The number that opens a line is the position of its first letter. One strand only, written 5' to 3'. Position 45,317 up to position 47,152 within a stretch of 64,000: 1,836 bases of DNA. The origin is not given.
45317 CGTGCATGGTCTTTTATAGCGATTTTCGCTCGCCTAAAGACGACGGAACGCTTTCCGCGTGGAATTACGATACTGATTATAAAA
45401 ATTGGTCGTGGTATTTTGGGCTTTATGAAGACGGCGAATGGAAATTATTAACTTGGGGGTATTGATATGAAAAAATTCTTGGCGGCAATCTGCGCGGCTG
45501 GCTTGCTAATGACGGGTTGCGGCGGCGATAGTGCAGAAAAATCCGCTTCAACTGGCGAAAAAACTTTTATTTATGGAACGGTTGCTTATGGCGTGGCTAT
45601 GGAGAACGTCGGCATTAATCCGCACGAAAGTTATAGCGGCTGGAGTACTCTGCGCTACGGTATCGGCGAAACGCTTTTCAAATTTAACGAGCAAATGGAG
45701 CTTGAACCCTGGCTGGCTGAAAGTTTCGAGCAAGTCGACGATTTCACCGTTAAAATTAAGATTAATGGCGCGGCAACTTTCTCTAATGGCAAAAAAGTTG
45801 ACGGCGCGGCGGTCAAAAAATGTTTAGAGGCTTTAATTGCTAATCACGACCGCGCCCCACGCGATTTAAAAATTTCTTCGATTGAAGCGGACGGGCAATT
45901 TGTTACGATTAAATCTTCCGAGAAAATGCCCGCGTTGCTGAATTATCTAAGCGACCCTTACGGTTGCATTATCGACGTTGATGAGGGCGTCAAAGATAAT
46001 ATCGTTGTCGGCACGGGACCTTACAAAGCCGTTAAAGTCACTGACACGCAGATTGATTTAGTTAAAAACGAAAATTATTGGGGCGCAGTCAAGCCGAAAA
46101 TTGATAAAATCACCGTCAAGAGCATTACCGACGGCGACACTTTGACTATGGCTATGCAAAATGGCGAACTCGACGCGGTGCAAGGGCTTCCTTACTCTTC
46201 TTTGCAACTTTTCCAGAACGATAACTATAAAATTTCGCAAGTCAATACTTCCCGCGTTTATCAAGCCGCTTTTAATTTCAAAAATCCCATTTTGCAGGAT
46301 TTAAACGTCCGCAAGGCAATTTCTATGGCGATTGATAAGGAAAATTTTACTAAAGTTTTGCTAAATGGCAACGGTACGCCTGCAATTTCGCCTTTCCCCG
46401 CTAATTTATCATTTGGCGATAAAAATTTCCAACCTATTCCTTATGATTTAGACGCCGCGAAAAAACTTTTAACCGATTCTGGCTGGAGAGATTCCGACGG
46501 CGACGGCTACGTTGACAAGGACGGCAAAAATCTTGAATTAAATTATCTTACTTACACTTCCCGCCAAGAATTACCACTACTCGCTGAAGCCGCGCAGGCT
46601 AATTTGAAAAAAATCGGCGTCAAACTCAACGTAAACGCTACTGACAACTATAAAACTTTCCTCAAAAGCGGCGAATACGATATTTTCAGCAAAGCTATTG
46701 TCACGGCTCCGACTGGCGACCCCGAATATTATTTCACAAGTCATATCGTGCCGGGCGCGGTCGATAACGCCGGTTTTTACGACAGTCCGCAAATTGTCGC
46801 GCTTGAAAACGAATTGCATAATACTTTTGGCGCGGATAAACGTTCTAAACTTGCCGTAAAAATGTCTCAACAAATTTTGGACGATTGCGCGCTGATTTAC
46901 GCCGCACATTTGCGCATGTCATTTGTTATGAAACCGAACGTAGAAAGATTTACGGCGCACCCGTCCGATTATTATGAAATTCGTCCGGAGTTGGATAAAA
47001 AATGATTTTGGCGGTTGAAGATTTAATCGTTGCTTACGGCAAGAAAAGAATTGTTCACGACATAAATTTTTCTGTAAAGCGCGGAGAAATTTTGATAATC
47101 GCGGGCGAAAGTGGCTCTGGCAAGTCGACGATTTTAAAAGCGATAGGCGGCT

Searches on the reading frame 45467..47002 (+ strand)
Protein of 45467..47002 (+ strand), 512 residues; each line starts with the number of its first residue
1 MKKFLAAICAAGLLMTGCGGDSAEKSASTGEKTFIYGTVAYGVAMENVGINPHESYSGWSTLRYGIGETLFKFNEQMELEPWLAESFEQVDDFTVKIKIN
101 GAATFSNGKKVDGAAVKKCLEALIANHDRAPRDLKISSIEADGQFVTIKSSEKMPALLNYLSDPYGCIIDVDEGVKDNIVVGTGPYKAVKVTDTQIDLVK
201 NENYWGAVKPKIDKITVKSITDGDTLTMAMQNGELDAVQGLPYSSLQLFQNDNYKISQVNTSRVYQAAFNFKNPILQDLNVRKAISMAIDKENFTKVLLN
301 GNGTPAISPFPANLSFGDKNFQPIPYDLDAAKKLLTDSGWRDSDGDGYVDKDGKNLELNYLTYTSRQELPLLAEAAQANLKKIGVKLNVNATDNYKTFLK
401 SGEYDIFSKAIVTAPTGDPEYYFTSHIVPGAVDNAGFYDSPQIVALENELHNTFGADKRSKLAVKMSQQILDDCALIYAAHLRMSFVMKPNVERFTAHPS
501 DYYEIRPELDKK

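Call 16: find_encoding_contigs(protein=window:45467-47002:+, flank=10000, max_places=2)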
Protein window:45467-47002:+ (512 aa): 9 contigs read that carry it; 2 places shown.
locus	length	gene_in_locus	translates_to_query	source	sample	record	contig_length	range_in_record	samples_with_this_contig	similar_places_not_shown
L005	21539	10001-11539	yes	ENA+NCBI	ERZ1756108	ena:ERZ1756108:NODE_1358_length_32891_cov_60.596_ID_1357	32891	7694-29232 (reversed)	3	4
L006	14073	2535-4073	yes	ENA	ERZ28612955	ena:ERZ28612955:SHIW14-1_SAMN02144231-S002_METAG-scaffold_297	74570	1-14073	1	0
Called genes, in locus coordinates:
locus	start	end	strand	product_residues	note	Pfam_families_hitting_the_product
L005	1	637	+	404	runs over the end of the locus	PF24568:CC_PcsB, PF01551:Peptidase_M23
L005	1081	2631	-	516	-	PF00939:Na_sulph_symp, PF03600:CitMHS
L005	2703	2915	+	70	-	-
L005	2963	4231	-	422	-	-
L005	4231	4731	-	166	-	PF01842:ACT, PF13291:ACT_4, PF22629:ACT_AHAS_ss, PF13710:ACT_5, PF10369:ALS_ss_C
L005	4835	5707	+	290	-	PF00497:SBP_bac_3 (weak)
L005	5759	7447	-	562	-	PF02776:TPP_enzyme_N, PF00205:TPP_enzyme_M, PF02775:TPP_enzyme_C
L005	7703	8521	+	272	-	PF00456:Transketolase_N, PF13292:DXP_synthase_N (weak), PF00676:E1_dh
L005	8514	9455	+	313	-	PF02779:Transket_pyr, PF02780:Transketolase_C, PF22613:Transketolase_C_1 (weak), PF17147:PFOR_II (weak)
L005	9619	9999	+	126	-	-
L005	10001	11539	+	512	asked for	PF00496:SBP_bac_5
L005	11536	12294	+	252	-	PF09818:ABC_ATPase (faint), PF13476:AAA_23 (weak), PF13555:AAA_29 (faint), PF00005:ABC_tran, PF13304:AAA_21 (faint)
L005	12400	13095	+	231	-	PF00005:ABC_tran, PF13401:AAA_22 (faint), PF13304:AAA_21 (faint)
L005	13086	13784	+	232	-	PF13489:Methyltransf_23, PF05175:MTS (weak), PF01209:Ubie_methyltran, PF13679:Methyltransf_32 (weak), PF13847:Methyltransf_31, PF08241:Methyltransf_11, PF08242:Methyltransf_12, PF13649:Methyltransf_25, +2 more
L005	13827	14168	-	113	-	-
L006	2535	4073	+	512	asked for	PF00496:SBP_bac_5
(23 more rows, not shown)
